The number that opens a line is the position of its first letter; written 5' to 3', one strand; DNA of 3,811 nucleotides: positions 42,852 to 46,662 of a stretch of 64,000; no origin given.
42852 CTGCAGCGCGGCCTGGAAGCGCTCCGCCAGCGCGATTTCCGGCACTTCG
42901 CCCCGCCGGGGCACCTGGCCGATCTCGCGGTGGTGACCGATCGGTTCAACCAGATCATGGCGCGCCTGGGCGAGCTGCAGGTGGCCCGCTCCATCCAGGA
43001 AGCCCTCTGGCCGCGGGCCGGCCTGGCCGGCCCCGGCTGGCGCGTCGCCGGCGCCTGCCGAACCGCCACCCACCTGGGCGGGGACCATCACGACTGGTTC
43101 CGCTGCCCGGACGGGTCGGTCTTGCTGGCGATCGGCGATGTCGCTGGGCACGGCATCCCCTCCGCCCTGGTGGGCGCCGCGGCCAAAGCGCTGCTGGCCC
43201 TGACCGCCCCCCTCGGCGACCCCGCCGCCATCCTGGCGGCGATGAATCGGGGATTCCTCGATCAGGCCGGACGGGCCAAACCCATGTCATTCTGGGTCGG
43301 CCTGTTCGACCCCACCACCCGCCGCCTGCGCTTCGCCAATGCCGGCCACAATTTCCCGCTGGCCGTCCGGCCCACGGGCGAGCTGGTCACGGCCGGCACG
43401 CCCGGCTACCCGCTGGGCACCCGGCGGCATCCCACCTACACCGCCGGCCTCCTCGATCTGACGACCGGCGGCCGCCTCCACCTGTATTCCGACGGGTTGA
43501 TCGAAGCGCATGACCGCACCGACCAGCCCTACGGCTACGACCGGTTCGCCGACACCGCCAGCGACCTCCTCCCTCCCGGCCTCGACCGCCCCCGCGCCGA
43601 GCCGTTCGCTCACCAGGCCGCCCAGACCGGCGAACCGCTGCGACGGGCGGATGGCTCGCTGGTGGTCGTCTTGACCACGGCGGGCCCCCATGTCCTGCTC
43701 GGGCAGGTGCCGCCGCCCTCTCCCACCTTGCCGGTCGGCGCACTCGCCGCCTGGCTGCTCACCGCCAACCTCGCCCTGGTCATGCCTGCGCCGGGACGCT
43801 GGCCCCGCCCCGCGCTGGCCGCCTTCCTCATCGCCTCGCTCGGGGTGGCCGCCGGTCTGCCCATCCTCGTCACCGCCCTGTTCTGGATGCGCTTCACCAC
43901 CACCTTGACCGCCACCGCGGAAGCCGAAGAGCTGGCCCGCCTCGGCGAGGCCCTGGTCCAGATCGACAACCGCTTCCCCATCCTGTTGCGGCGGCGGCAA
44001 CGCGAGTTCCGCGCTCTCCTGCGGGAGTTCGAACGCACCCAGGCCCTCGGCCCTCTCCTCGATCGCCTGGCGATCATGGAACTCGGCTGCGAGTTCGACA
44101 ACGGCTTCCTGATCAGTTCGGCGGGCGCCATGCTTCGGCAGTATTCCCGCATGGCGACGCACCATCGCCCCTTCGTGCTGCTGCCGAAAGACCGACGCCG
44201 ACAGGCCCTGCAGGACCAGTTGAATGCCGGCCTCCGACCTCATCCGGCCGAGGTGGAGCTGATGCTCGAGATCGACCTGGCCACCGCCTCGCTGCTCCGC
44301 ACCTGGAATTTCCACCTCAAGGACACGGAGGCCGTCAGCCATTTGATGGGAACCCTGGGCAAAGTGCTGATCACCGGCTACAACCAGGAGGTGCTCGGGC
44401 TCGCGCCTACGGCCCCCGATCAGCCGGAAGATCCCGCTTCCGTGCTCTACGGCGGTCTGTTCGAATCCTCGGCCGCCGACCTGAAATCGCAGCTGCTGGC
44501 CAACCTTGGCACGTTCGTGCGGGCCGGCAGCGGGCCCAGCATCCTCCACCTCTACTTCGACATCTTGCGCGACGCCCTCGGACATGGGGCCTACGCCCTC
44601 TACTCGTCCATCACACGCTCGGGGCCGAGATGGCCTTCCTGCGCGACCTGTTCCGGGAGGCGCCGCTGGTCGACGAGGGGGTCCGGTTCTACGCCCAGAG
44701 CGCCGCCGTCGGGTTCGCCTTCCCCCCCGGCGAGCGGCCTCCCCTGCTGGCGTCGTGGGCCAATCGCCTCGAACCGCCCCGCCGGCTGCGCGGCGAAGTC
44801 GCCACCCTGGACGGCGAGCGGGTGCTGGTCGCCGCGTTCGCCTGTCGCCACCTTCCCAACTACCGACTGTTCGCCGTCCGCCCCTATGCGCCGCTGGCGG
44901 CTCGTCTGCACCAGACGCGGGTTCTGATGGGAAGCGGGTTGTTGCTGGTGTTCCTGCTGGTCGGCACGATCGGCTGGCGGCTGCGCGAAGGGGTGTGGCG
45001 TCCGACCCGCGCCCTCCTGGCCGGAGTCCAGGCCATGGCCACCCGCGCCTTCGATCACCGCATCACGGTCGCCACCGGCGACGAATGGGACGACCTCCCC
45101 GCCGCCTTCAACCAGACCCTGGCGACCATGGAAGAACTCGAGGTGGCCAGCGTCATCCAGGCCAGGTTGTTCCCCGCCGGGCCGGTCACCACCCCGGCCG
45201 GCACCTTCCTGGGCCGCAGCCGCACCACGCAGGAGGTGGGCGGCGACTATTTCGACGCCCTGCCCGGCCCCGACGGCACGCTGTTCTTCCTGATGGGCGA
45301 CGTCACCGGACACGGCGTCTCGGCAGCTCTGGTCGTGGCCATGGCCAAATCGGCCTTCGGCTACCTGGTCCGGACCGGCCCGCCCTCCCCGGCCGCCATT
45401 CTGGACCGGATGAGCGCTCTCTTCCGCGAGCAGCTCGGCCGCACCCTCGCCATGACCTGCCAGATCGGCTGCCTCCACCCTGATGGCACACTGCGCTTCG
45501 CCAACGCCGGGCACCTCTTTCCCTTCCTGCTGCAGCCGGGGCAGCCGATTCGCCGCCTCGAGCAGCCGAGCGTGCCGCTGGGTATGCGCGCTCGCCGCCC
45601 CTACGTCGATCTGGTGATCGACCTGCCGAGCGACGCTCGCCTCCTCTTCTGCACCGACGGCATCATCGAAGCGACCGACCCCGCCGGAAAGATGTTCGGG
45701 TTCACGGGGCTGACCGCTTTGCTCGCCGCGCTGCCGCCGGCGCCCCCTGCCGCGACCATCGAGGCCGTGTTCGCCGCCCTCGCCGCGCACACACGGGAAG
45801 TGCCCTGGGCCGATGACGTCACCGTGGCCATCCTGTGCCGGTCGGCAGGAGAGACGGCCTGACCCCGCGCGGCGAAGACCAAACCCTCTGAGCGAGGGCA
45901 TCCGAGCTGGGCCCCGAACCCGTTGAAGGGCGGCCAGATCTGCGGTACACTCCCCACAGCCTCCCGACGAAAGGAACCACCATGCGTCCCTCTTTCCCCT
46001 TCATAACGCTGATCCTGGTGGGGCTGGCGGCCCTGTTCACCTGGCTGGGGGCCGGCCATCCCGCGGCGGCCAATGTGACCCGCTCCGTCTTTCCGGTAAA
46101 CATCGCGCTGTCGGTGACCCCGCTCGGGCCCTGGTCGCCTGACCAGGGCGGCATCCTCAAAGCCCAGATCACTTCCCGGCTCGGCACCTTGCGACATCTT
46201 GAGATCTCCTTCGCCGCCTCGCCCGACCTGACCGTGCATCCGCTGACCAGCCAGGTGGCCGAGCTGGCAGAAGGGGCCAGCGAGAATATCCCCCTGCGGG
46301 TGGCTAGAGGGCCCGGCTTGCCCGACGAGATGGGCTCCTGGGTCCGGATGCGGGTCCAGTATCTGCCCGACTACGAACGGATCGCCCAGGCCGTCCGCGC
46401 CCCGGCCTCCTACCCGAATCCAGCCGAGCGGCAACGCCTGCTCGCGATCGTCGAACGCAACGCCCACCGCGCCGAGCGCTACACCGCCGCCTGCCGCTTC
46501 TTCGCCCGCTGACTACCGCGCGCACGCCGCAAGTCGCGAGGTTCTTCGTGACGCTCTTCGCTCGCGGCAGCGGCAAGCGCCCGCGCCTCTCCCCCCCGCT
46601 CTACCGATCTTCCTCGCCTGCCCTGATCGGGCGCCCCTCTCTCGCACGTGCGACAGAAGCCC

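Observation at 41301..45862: Two tandem sensor-HAMP-PP2C (RsbU/SpoIIE-type) phosphatase modules fused in one open frame, with a -1 frame break in a GGGG run at ~44620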

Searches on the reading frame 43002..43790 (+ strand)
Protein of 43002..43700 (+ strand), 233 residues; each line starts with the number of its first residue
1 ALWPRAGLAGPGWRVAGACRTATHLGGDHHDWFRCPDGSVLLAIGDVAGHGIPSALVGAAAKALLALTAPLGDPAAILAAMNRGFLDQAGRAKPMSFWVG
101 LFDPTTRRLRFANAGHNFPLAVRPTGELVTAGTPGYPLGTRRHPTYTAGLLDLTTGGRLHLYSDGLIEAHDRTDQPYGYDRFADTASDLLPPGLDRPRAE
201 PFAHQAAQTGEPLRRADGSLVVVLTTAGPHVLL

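Call 62: predict_structure(alignment_id=A2)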
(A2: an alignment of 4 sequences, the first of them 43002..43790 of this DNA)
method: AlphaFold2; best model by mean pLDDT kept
length: 263 residues; sequences in the alignment: 4
mean_pLDDT: 49.3   pTM: 0.55
mean pLDDT of the five models: 49.3, 46.2, 38.9, 36.6, 36.1
residues with pLDDT >= 90: 0; 70-90: 41; 50-70: 63; < 50: 159
segments of 3 or more residues with pLDDT < 50: 1-26, 48-69, 119-143, 179-263
pLDDT, mean of each block of 10 residues (from residue 1): 32 44 48 71 62 43 47 72 59 68 79 63 36 35 58 68 59 58 34 37 35 40 43 33 35 29 26
secondary structure, 60 per line:
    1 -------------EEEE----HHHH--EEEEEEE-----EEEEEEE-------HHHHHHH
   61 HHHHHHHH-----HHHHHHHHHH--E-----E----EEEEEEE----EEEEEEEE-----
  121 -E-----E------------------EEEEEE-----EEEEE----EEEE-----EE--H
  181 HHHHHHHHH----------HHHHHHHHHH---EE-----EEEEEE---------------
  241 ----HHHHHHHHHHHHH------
elements in order: E14-17 H22-25 E28-34 E40-46 H54-68 H74-83 E97-103 E108-115 E147-152 E158-162 E167-170 H180-189 H200-209 E220-225 H245-257
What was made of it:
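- The AlphaFold2 model of this region was low-confidence, with pLDDT below 50 for residues 179-263 (call 62).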

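Call 63: search_solved_structures(query=window:43002-43700:+, max_evalue=0.01, show_alignments=2)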
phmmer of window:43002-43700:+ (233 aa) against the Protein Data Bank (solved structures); distinct sequences matched with E-value up to 0.01: 4.
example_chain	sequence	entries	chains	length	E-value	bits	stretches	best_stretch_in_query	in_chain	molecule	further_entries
3ke6_A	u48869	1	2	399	8.8e-10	41.8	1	22-216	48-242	Protein Rv1364c/MT1410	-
3es2_A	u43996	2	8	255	2.8e-09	40.1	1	22-168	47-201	Probable two-component response regulator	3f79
3eq2_A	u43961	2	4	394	7.6e-09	38.7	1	22-168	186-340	Probable two-component response regulator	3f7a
6k4e_A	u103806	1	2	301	2.5e-08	37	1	25-217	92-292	Putative serine phosphatase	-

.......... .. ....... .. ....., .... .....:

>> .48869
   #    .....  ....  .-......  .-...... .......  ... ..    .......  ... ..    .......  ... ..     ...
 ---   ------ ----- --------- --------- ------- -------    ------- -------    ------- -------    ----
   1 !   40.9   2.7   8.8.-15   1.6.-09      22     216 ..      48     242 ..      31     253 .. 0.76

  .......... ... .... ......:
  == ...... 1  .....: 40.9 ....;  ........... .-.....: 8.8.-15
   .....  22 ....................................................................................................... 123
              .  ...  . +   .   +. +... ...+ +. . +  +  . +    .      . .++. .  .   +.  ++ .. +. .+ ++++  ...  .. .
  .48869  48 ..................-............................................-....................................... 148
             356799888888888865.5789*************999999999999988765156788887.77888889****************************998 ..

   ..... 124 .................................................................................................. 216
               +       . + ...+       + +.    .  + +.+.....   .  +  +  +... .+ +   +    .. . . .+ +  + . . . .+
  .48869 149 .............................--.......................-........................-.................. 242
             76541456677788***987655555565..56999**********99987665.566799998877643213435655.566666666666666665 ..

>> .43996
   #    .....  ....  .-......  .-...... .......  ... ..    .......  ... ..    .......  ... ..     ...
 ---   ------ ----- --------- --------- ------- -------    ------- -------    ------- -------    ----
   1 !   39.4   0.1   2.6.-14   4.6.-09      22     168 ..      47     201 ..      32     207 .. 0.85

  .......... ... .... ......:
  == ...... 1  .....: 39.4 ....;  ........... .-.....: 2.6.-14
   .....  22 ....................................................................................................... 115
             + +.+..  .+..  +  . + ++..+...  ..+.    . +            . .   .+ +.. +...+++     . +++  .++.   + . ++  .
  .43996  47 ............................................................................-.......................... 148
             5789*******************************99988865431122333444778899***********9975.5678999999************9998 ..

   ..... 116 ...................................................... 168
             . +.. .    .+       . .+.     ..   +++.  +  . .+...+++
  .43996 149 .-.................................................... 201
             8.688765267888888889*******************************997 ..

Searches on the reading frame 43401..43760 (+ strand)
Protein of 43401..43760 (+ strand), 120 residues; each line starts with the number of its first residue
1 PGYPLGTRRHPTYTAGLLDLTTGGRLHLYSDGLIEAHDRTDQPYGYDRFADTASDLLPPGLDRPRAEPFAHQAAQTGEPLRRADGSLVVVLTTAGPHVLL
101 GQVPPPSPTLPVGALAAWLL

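Call 36: find_related_loci(query=window:43401-43760:+, collection=metagenome_contigs, flank=10000)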
Query seq(120 aa) (120 aa) in metagenome_contigs; peptide patterns used: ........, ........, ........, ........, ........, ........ (x = any residue, [..] = any of these).
600 stretches matched a pattern (row limit reached: there are more); 22 encode a relative of the query (tblastn E <= 1e-3); 22 distinct loci.
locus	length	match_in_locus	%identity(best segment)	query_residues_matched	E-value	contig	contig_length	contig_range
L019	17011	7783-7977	40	2-66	5e-11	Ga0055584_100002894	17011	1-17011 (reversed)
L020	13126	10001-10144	42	2-49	7e-7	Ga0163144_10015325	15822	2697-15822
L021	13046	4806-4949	44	2-49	1e-6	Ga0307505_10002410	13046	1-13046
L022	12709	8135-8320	40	2-57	1e-6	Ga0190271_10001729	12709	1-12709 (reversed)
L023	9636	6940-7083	46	2-49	2e-6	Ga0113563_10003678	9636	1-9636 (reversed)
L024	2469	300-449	36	2-51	6e-6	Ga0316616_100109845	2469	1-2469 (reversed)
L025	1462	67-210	42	2-49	6e-6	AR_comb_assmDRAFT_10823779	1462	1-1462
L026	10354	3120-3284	36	2-56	9e-6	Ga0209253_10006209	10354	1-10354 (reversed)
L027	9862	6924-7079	38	2-53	1e-5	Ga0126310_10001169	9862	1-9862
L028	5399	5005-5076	58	28-51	1e-5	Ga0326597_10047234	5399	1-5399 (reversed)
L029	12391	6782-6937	38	2-53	1e-5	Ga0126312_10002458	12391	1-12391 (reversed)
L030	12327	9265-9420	38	2-53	1e-5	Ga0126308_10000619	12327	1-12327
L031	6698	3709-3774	64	28-49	2e-5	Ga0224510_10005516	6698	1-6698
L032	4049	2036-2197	43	2-52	1e-5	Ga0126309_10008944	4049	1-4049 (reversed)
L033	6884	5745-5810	64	28-49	2e-5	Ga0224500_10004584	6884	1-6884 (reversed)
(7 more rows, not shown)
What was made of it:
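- Tried and rejected: I scanned metagenome contigs with a 120-aa query around D2 (call 36).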

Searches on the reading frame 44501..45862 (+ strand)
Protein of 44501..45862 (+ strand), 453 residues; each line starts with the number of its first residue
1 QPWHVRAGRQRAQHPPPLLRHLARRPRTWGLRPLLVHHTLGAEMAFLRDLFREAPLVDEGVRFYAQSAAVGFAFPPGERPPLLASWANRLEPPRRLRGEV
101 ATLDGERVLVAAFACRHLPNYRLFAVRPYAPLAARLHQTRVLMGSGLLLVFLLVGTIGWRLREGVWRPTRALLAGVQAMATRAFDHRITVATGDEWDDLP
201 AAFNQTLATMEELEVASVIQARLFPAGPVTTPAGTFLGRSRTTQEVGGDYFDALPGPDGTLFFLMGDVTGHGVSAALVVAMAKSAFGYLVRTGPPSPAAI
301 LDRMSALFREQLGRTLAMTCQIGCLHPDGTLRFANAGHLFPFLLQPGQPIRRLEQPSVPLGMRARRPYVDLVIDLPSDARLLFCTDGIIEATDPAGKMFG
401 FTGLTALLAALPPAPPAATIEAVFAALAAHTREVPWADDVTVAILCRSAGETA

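Call 6: search_protein_families(library=pfam, proteins=[window:44501-45862:+], max_evalue=0.01)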
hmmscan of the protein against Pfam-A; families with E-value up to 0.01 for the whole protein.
window:44501-45862:+ (453 aa): 2 families
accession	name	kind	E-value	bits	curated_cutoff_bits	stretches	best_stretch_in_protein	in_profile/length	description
PF07228.17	SpoIIE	-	2.6e-41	142.1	25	1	257-447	1-191/192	Stage II sporulation protein E (SpoIIE)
PF00672.30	HAMP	-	0.0075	17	25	0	165-210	6-51/53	HAMP domain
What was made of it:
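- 44603..45862 (+): g2 remnant, second part, in the -1 frame. It holds the rest of B2, TM4' (about 44921-44977), HAMP (44993-45130) and a complete PP2C-2 (45269-45841), with the stop at 45860-45862. The internal ATGs at 44630 and 44927 have no Shine-Dalgarno. Pfam SpoIIE covers profile positions 1-191 of 192 with E = 2.6e-41, and HAMP scores 17 bits (call 6).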

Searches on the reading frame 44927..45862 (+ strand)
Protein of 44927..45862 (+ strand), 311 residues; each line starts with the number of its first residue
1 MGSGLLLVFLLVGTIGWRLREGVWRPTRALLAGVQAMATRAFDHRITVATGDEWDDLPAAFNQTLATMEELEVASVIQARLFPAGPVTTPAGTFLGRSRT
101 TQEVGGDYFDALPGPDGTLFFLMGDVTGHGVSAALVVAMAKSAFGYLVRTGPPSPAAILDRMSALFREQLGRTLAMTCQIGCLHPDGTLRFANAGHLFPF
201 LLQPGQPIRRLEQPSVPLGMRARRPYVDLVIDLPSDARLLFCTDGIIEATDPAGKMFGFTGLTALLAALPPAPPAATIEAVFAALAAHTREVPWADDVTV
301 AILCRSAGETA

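Call 32: find_encoding_contigs(protein=window:44927-45862:+, flank=10000, max_places=10)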
Protein window:44927-45862:+ (311 aa): 1 contig read that carries it; 1 place shown.
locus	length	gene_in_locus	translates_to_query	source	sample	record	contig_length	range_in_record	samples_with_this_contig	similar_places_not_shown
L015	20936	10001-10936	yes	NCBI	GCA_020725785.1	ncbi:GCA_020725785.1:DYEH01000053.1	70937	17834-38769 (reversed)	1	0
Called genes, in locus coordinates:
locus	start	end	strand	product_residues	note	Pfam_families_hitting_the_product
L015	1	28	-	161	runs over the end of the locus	-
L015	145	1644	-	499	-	-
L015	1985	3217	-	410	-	-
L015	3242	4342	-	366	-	PF04536:TPM_phosphatase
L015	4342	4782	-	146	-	PF04536:TPM_phosphatase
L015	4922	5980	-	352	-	PF01370:Epimerase, PF04321:RmlD_sub_bind, PF16363:GDP_Man_Dehyd (faint)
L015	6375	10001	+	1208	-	PF07228:SpoIIE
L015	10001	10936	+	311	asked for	PF07228:SpoIIE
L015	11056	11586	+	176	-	-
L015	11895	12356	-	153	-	-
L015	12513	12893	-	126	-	-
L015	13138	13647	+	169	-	-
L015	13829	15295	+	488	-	PF13529:Peptidase_C39_2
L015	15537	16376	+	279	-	-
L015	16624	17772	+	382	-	PF01262:AlaDh_PNT_C (weak), PF01488:Shikimate_DH, PF02254:TrkA_N (weak), PF03435:Sacchrp_dh_NADP, PF13460:NAD_binding_10 (faint), PF16653:Sacchrp_dh_C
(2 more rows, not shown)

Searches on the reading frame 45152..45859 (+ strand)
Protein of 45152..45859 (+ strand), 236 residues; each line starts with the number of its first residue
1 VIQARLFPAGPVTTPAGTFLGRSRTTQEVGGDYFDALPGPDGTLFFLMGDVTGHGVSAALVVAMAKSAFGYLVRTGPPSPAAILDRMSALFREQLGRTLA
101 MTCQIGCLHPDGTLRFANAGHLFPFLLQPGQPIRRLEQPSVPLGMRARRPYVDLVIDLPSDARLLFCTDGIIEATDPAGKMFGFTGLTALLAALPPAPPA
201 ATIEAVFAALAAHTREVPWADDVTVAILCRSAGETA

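Call 46: search_solved_structures(query=window:45152-45859:+, max_evalue=0.001)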
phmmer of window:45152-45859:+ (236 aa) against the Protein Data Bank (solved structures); distinct sequences matched with E-value up to 0.001: 4.
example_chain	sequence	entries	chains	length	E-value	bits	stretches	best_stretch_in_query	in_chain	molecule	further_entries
6k4e_A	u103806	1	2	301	4.7e-13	52.5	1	27-226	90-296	Putative serine phosphatase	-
3ke6_A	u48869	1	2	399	4.6e-12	49.3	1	15-226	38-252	Protein Rv1364c/MT1410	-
3es2_A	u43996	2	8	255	6.8e-09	38.9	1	2-178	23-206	Probable two-component response regulator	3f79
3eq2_A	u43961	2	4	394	1.9e-08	37.4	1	2-178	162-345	Probable two-component response regulator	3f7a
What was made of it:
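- Closest known: SiaA of Pseudomonas aeruginosa. Same: 6K4E is the best solved match to PP2C-2, with E = 4.7e-13 (call 46).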

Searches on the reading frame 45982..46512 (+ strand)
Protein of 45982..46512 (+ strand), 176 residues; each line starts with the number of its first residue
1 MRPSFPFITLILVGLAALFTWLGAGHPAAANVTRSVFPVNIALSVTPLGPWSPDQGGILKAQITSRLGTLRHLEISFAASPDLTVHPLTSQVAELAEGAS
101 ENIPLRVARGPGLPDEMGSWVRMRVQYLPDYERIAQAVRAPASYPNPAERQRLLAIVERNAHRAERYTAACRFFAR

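Call 33: find_encoding_contigs(protein=window:45982-46512:+, flank=10000, max_places=10)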
Protein window:45982-46512:+ (176 aa): 3 contigs read that carry it; 3 places shown.
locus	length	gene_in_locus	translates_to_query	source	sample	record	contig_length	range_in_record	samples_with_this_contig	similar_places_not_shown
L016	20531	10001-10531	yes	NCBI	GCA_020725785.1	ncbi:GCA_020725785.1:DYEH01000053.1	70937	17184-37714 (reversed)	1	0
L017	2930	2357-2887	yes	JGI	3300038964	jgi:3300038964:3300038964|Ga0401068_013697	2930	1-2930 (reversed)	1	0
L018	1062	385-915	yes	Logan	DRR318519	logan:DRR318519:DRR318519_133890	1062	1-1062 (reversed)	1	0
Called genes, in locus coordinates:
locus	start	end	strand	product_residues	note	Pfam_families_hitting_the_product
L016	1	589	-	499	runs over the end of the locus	-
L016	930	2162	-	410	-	-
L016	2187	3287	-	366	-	PF04536:TPM_phosphatase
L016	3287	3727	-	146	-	PF04536:TPM_phosphatase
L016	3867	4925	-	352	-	PF01370:Epimerase, PF04321:RmlD_sub_bind, PF16363:GDP_Man_Dehyd (faint)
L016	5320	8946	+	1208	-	PF07228:SpoIIE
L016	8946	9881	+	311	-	PF07228:SpoIIE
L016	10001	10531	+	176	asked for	-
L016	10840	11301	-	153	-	-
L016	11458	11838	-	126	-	-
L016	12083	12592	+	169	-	-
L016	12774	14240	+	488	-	PF13529:Peptidase_C39_2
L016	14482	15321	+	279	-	-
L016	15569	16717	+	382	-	PF01262:AlaDh_PNT_C (weak), PF01488:Shikimate_DH, PF02254:TrkA_N (weak), PF03435:Sacchrp_dh_NADP, PF13460:NAD_binding_10 (faint), PF16653:Sacchrp_dh_C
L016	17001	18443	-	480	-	-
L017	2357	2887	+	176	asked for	-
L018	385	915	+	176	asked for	-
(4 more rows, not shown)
